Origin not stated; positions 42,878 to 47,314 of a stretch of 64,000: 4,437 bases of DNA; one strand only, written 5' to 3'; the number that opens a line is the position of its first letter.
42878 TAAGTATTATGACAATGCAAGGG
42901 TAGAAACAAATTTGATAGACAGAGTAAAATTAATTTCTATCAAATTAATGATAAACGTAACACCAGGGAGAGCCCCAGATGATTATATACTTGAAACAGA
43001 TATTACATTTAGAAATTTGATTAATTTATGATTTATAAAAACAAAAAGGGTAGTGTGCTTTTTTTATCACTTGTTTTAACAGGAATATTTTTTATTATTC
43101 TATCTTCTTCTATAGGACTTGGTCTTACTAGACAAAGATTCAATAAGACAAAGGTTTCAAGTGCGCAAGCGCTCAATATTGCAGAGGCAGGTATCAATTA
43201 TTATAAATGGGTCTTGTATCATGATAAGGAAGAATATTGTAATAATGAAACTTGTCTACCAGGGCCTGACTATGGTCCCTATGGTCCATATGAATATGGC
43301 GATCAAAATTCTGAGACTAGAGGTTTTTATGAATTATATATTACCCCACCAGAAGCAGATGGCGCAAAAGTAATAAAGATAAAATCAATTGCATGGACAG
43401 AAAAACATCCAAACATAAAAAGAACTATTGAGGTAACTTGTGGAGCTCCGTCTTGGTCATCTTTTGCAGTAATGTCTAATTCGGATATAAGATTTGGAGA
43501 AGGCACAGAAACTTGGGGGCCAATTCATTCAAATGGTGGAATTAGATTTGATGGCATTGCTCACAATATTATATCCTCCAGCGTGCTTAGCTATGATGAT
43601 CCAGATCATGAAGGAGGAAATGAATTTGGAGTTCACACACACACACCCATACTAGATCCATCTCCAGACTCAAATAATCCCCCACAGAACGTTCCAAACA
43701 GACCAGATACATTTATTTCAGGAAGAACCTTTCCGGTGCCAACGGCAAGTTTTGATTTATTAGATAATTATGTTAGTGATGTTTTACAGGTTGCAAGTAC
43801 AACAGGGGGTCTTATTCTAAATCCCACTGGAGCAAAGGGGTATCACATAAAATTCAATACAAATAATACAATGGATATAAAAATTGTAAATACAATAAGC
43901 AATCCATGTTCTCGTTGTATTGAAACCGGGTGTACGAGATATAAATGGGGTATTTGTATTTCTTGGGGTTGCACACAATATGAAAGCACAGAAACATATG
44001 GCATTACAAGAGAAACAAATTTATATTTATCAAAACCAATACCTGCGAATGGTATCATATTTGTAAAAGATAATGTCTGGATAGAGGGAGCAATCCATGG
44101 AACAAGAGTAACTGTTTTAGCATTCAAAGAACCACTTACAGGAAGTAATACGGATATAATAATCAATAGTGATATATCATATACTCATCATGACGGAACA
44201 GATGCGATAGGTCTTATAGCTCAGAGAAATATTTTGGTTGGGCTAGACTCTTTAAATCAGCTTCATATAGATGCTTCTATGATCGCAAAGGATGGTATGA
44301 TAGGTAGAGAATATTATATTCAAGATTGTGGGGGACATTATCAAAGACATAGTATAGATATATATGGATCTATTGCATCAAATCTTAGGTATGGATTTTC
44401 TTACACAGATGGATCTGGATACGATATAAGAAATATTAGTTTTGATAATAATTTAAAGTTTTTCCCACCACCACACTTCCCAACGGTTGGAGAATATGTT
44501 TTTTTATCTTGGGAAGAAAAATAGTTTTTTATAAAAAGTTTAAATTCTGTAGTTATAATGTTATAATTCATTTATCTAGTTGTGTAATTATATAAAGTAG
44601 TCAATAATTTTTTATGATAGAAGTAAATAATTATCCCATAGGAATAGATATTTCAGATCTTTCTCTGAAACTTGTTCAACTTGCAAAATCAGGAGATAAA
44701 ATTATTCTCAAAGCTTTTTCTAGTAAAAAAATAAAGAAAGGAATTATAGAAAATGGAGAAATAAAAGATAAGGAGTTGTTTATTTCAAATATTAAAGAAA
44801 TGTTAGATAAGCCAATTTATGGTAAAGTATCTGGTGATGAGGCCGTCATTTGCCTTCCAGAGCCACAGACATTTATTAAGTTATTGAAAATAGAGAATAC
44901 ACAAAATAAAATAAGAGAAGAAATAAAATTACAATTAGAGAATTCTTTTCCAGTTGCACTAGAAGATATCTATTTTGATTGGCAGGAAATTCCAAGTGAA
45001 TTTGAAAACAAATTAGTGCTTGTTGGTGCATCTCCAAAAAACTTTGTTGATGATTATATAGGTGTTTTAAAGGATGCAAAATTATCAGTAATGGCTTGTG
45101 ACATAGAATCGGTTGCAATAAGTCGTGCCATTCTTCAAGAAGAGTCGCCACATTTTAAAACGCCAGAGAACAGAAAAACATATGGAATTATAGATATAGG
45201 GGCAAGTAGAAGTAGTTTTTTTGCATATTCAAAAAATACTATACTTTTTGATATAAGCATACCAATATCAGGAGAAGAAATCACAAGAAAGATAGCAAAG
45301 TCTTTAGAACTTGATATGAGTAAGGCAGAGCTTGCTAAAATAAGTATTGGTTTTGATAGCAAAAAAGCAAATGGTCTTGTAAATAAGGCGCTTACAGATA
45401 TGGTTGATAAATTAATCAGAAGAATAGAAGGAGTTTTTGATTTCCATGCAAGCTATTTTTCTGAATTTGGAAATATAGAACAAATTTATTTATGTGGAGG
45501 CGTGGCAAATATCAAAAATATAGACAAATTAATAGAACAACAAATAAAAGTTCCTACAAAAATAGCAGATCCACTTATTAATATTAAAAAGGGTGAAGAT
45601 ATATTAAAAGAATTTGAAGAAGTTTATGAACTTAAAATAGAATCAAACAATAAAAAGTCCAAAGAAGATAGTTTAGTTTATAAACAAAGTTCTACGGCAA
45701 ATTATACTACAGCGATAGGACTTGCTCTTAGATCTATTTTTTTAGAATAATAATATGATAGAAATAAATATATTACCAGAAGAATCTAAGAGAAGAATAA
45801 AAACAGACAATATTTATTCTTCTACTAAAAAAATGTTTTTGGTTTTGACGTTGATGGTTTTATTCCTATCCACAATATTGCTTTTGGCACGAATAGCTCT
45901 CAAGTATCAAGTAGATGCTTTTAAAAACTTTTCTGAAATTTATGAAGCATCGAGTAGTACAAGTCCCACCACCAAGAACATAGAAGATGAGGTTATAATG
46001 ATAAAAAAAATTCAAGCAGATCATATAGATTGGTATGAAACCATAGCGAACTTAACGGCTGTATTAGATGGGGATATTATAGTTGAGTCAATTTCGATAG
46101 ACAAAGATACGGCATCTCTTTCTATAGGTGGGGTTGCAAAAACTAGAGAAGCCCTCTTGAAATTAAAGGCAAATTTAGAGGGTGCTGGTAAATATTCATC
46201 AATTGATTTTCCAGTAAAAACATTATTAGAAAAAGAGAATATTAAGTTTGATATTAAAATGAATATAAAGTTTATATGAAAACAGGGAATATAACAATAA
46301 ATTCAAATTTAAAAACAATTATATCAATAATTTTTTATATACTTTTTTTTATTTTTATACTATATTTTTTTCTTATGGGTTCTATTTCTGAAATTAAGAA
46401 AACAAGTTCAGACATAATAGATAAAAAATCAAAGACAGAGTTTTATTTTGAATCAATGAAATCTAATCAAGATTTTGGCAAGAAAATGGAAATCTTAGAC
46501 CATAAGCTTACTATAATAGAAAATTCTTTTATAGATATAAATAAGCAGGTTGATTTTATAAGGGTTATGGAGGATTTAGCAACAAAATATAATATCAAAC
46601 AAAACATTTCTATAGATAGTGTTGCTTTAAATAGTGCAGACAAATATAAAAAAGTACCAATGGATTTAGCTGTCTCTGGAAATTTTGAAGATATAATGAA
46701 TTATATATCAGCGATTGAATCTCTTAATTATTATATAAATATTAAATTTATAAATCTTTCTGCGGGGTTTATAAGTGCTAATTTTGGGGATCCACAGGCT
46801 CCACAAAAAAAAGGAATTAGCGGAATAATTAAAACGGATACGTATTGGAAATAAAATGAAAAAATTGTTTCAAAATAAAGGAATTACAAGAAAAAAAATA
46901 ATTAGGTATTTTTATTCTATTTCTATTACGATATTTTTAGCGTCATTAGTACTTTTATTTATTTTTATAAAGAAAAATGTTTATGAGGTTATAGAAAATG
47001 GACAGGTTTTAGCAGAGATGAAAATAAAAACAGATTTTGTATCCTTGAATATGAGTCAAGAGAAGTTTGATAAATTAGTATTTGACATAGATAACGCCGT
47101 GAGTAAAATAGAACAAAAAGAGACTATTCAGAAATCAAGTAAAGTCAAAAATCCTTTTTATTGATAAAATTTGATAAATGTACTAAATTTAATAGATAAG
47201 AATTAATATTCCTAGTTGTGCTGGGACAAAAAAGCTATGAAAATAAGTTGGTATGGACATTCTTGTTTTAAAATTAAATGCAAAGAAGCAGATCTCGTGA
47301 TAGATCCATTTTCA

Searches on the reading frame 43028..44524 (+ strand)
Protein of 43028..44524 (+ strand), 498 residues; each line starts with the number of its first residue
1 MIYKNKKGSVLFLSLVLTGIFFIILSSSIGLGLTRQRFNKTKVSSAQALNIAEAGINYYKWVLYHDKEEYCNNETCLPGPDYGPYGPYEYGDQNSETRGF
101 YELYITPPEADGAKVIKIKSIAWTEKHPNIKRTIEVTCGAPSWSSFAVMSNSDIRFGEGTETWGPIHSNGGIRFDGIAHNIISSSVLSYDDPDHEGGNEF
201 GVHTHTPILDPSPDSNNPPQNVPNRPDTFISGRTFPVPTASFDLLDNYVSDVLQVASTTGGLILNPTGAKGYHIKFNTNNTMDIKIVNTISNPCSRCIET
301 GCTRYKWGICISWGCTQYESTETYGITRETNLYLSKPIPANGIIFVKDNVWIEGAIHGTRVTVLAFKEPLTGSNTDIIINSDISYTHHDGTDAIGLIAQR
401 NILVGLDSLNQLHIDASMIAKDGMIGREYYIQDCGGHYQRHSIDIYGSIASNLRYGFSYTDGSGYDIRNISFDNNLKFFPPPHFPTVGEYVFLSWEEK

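Call 3: search_protein_families(library=pfam, proteins=[window:43028-44524:+], max_evalue=0.1)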
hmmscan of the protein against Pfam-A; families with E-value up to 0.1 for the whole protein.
window:43028-44524:+ (498 aa): 1 family
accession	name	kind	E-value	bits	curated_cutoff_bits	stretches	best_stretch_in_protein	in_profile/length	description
PF14341.11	PilX_N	-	0.085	13.3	25.5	0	7-56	1-50/51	PilX N-terminal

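Call 4: search_protein_families(library=ncbifam, proteins=[window:43028-44524:+], max_evalue=0.1)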
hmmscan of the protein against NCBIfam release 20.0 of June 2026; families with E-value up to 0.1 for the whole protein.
window:43028-44524:+ (498 aa): 1 family
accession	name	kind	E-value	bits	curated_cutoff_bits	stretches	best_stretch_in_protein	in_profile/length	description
NF041014.1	pilin_ComGG_2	equivalog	0.038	14.6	40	1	4-56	1-53/101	competence type IV pilus minor pilin ComGG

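Call 44: search_solved_structures(query=A3, max_evalue=10)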
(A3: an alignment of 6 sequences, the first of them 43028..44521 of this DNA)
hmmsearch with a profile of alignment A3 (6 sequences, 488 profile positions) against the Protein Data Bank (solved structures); distinct sequences matched with E-value up to 10: 5.
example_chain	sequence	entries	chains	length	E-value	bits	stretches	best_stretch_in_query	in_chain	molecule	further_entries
1tlj_A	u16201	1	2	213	0.068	14.9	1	331-377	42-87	Hypothetical UPF0130 protein SSO0622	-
3p6j_A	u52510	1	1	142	0.068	14.9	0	231-279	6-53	de novo designed beta-trefoil architecture with symmetric primary structure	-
2v5g_A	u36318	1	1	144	0.82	11.4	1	184-258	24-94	YSCU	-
8jdh_A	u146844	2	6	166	0.83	11.4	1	334-407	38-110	AcrIF25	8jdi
2w0r_A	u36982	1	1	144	0.95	11.2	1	184-258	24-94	YSCU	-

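Call 51: search_protein_families(library=pfam, alignment_id=A3, max_evalue=1)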
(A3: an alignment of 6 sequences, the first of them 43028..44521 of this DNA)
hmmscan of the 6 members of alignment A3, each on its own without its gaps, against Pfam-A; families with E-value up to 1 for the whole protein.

A. member 1, window:43028-44521:+ (498 aa): 1 family
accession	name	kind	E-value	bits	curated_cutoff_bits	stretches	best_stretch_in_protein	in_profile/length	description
PF14341.11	PilX_N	-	0.085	13.3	25.5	1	7-56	1-50/51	PilX N-terminal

B. families by the number of members that match (of 6 scanned): 4 families
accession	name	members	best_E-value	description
PF14341.11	PilX_N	4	0.0052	PilX N-terminal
PF15590.11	Imm27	1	0.11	Immunity protein 27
PF07438.16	DUF1514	1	0.15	Protein of unknown function (DUF1514)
PF22319.1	DUF6972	1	0.34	Domain of unknown function (DUF6972)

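Call 56: find_homologous_proteins(query=window:43028-44521:+)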
Query window:43028-44521:+ (498 aa): 2668 proteins with E <= 0.001 among 8000 candidates; the best 120 are listed.
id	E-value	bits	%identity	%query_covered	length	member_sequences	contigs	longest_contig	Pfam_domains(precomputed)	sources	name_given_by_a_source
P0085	0.0e+0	1011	84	100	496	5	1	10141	-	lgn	-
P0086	4.6e-231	786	84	77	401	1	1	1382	-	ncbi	-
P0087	3.0e-220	751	64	100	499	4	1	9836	-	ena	-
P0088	3.9e-218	744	60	99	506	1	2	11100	-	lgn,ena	-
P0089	8.5e-213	726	60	100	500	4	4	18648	-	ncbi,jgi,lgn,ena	-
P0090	4.7e-211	720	60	99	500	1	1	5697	-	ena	-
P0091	4.1e-210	717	58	100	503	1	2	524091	-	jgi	jgi:hypothetical protein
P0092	1.7e-208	712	60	99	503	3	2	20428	-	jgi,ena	-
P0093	2.2e-207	708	59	99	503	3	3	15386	-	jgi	jgi:hypothetical protein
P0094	3.5e-205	701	60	98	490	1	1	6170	-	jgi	-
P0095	4.5e-205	700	59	99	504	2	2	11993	-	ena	-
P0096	4.8e-204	697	59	99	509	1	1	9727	-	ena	-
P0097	7.1e-204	697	59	100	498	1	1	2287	-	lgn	-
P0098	1.8e-203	695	57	99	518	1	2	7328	-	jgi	-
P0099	1.4e-192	659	58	99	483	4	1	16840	-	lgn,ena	-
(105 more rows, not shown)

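Call 66: predict_structure(alignment_id=A5)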
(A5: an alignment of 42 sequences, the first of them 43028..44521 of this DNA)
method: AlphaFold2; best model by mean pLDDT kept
length: 498 residues; sequences in the alignment: 42
mean_pLDDT: 84.0   pTM: 0.72
mean pLDDT of the five models: 84.0, 82.3, 78.9, 71.1, 70.1
residues with pLDDT >= 90: 188; 70-90: 241; 50-70: 56; < 50: 13
segments of 3 or more residues with pLDDT < 50: 1-6, 111-113, 486-489
pLDDT, mean of each block of 10 residues (from residue 1): 51 80 86 80 89 88 73 79 86 83 83 72 93 82 75 87 91 89 88 73 75 85 87 83 70 85 93 96 97 88 94 91 94 95 93 93 89 86 89 90 92 93 87 82 92 75 84 68 52 75
secondary structure, 60 per line:
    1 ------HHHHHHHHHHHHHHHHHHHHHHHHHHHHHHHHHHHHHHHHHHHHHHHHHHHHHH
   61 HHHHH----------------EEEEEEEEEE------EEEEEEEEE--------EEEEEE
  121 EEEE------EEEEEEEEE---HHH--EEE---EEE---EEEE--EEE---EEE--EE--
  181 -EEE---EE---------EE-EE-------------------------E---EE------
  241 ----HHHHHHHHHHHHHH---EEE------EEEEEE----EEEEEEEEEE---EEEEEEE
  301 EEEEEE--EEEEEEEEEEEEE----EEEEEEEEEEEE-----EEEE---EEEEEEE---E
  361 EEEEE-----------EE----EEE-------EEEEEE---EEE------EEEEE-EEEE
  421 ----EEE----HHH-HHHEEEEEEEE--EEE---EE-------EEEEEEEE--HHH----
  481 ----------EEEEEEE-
elements in order: H7-65 E82-91 E98-106 E115-124 E131-139 E148-150 E154-156 E160-163 E166-168 E172-174 E182-184 H245-258 E262-264 E271-276 E281-290 E294-306 E309-321 E326-337 E343-346 E350-356 E360-365 E383-385 E393-398 E402-404 E411-415 E417-420 E425-427 E439-446 E449-451 E464-471 E491-497

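Call 69: fold_search(model_id=the predicted structure, library=pdb)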
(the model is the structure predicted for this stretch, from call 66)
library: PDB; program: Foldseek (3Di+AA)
matches with E <= 10: 47; with E <= 0.001: 2
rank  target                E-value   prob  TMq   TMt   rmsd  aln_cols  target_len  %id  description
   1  6qvi_C                2.0e-09  1.00  0.29  0.28  17.5       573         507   13  Crystal structure of competence-associated pilin ComZ from Thermus thermophilus (released 2019-05-29)
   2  6qvi_A                7.9e-09  1.00  0.28  0.28  16.4       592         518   12  Crystal structure of competence-associated pilin ComZ from Thermus thermophilus (released 2019-05-29)
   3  6eio                  4.1e-02  0.44  0.17  0.32  12.4       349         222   10  Crystal structure of an ice binding protein from an Antarctic Biological Consortium (released 2018-03-28)
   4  8x0z                  4.3e-02  0.60  0.19  0.38  11.0       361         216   10  Crystal structure of A101C/A120C mutant of FfIBP (released 2024-11-13)
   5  8x1o                  6.1e-02  0.60  0.20  0.38  10.5       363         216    9  Crystal structure of M249C/N270C mutant of FfIBP (released 2024-11-13)
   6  7bwy_A                7.5e-02  0.51  0.18  0.39  12.2       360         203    7  Crystal structure of ice-binding protein from an Antarctic ascomycete, Antarctomyces psychrotrophicus. (released 2020-05-27)
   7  7ehk                  8.3e-02  0.44  0.18  0.36  11.5       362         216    9  Crystal structure of C107S mutant of FfIBP (released 2022-03-02)
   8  3uyv_A                1.0e-01  0.69  0.23  0.42  10.2       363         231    9  Crystal structure of a glycosylated ice-binding protein (LeIBP) from Arctic yeast (released 2012-02-29)
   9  8x1l                  1.2e-01  0.47  0.20  0.38  11.0       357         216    9  Crystal structure of S96C/L132C mutant of FfIBP (released 2024-11-13)
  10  4nu2                  1.2e-01  0.51  0.21  0.40   9.8       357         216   10  Crystal structure of an ice-binding protein (FfIBP) from the Antarctic bacterium, Flavobacterium frigoris PS1 (released 2014-04-16)
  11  8x1p                  1.7e-01  0.16  0.15  0.26  12.2       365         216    9  Crystal structure of G160C/S176C mutant of FfIBP (released 2024-11-13)
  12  7bwx_A                1.9e-01  0.69  0.21  0.45  10.0       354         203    8  Crystal structure of ice-binding protein from an Antarctic ascomycete, Antarctomyces psychrotrophicus. (released 2020-05-27)
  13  9lhs                  2.0e-01  0.33  0.19  0.36  11.8       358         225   11  Crystal structure of an ice-binding protein from Candidatus Cryosericum odellii (released 2025-09-03)
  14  9li0_B                2.0e-01  0.16  0.14  0.25  13.4       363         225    8  Crystal structure of engineered ice-binding protein (M74I and A97V) from Candidatus Cryosericum odellii strain SMC5_16 (released 2025-09-03)
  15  9lhr_B                2.1e-01  0.18  0.15  0.26  12.8       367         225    9  Crystal structure of Ice binding protein from Candidatus Cryosericum odellii SMC5 (released 2025-09-03)
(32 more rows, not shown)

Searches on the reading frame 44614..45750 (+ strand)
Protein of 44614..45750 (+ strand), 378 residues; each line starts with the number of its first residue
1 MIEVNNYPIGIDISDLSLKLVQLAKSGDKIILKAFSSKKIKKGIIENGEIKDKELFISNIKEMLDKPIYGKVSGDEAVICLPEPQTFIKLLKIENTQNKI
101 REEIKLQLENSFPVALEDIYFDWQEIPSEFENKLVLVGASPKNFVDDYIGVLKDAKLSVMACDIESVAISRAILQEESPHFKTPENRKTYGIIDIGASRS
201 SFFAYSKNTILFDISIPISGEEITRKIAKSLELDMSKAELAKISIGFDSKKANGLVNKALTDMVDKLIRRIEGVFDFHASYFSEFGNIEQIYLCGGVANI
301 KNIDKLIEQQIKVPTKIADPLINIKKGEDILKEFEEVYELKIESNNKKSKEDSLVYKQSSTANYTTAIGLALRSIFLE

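Call 3: search_protein_families(library=pfam, proteins=[window:44614-45750:+], max_evalue=0.1)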
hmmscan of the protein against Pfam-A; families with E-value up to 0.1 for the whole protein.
window:44614-45750:+ (378 aa): 4 families
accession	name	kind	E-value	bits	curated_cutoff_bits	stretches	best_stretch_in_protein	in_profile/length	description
PF11104.14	PilM_2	-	2.2e-41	142.4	27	1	10-331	1-318/340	Type IV pilus assembly protein PilM;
PF14450.12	FtsA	-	8.9e-12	45.9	31.8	1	192-321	2-113/127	Cell division protein FtsA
PF06723.19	MreB_Mbl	-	2.9e-08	33.4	27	1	256-331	242-318/327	MreB/Mbl protein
PF07176.17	DUF1400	-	0.053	14.2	23.4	0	301-358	47-104/127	Alpha/beta hydrolase of unknown function (DUF1400)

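Call 4: search_protein_families(library=ncbifam, proteins=[window:44614-45750:+], max_evalue=0.1)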
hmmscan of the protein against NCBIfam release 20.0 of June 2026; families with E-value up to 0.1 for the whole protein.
window:44614-45750:+ (378 aa): 7 families
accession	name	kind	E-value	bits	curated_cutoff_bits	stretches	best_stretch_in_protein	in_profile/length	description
TIGR01175.1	pilM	subfamily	2.6e-43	148.4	133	1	8-327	5-322/348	type IV pilus assembly protein PilM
NF045709.1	Amuc_1101_fam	equivalog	1.5e-20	73.6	650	1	26-330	26-327/608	Amuc_1101 family PilM-like pilus complex protein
TIGR01174.1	ftsA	equivalog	1.2e-12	47.7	175.85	1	143-251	158-259/371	cell division protein FtsA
NF010539.0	PRK13927.1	subfamily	9.1e-07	28.1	293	1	256-334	249-329/339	rod shape-determining protein MreB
NF011660.0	PRK15080.1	equivalog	0.00038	19.8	182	1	191-316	144-256/277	ethanolamine utilization protein EutJ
TIGR00904.1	mreB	subfamily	0.00062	18.9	365.75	1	256-328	249-322/334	MreB/Mrl family cell shape determining protein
TIGR02529.1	EutJ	subfamily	0.0021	17.6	152.1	1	188-315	108-222/239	ethanolamine utilization protein EutJ family protein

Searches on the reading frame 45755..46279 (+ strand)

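Call 3: search_protein_families(library=pfam, proteins=[window:45755-46279:+], max_evalue=0.1)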
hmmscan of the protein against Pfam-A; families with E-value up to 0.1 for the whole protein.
window:45755-46279:+ (174 aa): 1 family
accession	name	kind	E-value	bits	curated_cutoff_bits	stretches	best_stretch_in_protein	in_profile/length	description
PF05137.18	PilN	-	0.00049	20.5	22.8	1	98-169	4-76/78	Fimbrial assembly protein (PilN)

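Call 4: search_protein_families(library=ncbifam, proteins=[window:45755-46279:+], max_evalue=0.1)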
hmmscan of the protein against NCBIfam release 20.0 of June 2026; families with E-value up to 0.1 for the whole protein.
window:45755-46279:+ (174 aa): 1 family
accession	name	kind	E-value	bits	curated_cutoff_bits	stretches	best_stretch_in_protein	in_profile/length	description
TIGR01087.1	murD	equivalog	0.019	14.1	211.95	1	62-99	156-193/441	UDP-N-acetylmuramoyl-L-alanine--D-glutamate ligase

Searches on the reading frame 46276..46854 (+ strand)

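Call 3: search_protein_families(library=pfam, proteins=[window:46276-46854:+], max_evalue=0.1)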
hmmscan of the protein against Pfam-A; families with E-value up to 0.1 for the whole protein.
window:46276-46854:+ (192 aa): 2 families
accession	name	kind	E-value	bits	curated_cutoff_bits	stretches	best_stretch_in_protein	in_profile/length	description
PF04350.18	PilO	-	5.1e-05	23.9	22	1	111-162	71-122/145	Pilus assembly protein, PilO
PF00601.24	Flu_NS2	-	0.033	15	25.9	1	72-115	66-104/108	Influenza non-structural protein (NS2)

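Call 4: search_protein_families(library=ncbifam, proteins=[window:46276-46854:+], max_evalue=0.1)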
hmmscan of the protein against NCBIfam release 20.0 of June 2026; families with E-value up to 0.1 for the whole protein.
window:46276-46854:+ (192 aa): 0 families

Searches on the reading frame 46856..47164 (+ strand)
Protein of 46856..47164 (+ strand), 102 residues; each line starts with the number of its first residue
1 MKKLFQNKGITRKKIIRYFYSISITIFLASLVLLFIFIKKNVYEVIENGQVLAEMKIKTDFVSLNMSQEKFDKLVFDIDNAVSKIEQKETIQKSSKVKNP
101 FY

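Call 3: search_protein_families(library=pfam, proteins=[window:46856-47164:+], max_evalue=0.1)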
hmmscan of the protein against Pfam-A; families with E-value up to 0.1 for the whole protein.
window:46856-47164:+ (102 aa): 0 families

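Call 4: search_protein_families(library=ncbifam, proteins=[window:46856-47164:+], max_evalue=0.1)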
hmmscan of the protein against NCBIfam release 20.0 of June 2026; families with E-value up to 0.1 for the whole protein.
window:46856-47164:+ (102 aa): 1 family
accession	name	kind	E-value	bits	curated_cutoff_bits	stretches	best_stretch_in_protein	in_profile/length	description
NF052314.1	T9SS_HK_PorY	subfamily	0.0069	15.5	350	1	13-94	4-87/418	PorY family sensor histidine kinase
